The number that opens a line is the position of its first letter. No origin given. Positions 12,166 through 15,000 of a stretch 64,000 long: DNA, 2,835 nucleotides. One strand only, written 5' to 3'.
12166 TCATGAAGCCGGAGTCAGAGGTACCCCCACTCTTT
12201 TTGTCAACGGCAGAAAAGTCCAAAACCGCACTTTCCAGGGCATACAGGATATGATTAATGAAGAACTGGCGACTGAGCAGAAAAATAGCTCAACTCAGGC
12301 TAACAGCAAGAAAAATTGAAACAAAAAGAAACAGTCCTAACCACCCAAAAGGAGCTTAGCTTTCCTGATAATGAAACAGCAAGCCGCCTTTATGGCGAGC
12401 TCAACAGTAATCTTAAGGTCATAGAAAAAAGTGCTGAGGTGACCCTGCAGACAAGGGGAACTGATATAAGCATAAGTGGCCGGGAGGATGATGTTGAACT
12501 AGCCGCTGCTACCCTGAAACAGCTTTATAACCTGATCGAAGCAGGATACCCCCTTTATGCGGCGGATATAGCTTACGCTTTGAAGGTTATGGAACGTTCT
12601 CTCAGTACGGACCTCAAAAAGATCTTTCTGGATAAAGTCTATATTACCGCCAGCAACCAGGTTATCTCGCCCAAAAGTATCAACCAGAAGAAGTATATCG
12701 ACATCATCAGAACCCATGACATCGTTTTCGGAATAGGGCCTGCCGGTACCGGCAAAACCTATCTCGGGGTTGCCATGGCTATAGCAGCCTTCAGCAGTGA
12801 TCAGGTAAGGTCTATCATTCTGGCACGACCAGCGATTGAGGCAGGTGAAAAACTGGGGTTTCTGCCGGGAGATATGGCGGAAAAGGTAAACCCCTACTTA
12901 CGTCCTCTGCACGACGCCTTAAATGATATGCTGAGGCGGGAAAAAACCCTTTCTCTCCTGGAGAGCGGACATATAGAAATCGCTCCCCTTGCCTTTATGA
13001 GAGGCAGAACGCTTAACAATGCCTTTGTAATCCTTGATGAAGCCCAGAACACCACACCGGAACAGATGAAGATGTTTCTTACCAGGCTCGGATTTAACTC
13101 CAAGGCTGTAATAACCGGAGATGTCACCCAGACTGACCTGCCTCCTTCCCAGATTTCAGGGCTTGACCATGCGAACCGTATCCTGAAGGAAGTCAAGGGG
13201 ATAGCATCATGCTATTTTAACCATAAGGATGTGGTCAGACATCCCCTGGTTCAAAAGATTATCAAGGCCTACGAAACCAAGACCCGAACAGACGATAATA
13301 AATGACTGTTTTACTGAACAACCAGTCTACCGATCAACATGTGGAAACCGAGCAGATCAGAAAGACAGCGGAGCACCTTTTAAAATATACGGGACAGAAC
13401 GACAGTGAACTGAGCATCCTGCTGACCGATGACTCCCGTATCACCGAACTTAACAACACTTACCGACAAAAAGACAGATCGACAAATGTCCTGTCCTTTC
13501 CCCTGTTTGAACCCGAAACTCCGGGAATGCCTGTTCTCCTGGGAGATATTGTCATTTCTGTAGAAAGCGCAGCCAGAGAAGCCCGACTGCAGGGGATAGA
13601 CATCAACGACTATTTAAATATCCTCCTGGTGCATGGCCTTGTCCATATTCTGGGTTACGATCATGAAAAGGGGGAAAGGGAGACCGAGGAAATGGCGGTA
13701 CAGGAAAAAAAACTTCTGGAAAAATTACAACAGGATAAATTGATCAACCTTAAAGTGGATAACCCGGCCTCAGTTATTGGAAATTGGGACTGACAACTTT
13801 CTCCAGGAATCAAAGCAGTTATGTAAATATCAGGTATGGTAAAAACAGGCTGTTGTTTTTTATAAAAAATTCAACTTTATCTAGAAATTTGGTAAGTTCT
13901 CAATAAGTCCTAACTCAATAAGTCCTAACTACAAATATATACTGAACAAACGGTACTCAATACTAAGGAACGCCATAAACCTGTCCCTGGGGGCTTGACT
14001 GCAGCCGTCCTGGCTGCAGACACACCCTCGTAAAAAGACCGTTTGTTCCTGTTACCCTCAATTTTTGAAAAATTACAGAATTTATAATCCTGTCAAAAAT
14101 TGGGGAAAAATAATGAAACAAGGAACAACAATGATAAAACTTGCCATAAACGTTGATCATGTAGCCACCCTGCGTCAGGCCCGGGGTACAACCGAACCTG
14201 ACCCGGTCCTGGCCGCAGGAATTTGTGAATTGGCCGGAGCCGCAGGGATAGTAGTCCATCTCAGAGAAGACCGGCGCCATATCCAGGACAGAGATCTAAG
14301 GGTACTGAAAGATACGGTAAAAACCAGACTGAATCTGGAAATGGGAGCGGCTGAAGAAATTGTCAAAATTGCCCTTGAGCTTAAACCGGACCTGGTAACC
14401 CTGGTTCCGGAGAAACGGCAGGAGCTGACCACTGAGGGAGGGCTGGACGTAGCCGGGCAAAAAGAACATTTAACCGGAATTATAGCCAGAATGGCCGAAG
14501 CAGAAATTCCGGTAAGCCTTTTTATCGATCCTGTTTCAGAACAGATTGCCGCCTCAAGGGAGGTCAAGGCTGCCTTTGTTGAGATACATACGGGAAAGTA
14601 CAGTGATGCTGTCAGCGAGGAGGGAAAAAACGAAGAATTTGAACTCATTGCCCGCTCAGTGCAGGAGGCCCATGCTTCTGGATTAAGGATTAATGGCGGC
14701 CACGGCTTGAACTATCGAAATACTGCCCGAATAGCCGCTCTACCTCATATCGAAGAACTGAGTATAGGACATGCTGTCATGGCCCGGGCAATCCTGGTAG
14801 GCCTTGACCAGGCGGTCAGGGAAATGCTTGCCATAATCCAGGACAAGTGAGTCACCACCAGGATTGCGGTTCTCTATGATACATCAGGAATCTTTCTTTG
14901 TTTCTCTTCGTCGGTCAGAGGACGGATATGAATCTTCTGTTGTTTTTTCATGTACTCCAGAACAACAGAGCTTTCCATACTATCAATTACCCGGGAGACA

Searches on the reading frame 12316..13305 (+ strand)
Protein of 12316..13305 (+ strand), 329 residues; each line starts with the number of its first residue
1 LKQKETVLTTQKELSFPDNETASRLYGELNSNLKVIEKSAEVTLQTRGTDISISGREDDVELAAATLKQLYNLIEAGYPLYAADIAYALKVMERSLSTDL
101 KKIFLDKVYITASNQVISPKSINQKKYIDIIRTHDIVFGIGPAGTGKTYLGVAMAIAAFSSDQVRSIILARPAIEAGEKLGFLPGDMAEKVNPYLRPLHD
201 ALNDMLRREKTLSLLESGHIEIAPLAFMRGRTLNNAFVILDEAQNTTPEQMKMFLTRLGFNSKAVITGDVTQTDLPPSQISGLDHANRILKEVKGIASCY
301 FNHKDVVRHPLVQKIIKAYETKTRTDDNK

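Call 61: search_protein_families(library=pfam, proteins=[window:12316-13305:+], max_evalue=0.00001)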
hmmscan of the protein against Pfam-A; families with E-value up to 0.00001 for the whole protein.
window:12316-13305:+ (329 aa): 3 families
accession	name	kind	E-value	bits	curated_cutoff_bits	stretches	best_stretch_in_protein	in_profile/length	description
PF02562.22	PhoH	-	2.5e-95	318.2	27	1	117-320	2-205/205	PhoH-like protein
PF13604.12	AAA_30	-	3.2e-06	27.5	27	1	124-273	6-128/191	AAA domain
PF13245.12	AAA_19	-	6.4e-06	26.8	25.1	0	125-273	2-129/134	AAA domain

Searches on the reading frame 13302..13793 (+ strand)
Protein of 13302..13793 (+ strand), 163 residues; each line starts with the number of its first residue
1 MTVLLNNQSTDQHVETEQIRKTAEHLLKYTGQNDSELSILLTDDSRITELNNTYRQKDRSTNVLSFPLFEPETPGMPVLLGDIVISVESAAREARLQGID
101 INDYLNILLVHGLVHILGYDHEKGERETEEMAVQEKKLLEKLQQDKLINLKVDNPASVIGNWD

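Call 61: search_protein_families(library=pfam, proteins=[window:13302-13793:+], max_evalue=0.00001)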
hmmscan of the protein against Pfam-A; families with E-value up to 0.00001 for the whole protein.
window:13302-13793:+ (163 aa): 1 family
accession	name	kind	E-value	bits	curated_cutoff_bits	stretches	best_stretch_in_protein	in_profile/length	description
PF02130.23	YbeY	-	5e-36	123.9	25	1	16-142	8-129/129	Endoribonuclease YbeY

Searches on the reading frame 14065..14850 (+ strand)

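Call 61: search_protein_families(library=pfam, proteins=[window:14065-14850:+], max_evalue=0.00001)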
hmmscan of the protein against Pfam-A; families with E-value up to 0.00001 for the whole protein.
window:14065-14850:+ (261 aa): 1 family
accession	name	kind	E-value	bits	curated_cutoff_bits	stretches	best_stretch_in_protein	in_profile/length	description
PF03740.19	PdxJ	-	2.3e-96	321.9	24.5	1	25-258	1-234/234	Pyridoxal phosphate biosynthesis protein PdxJ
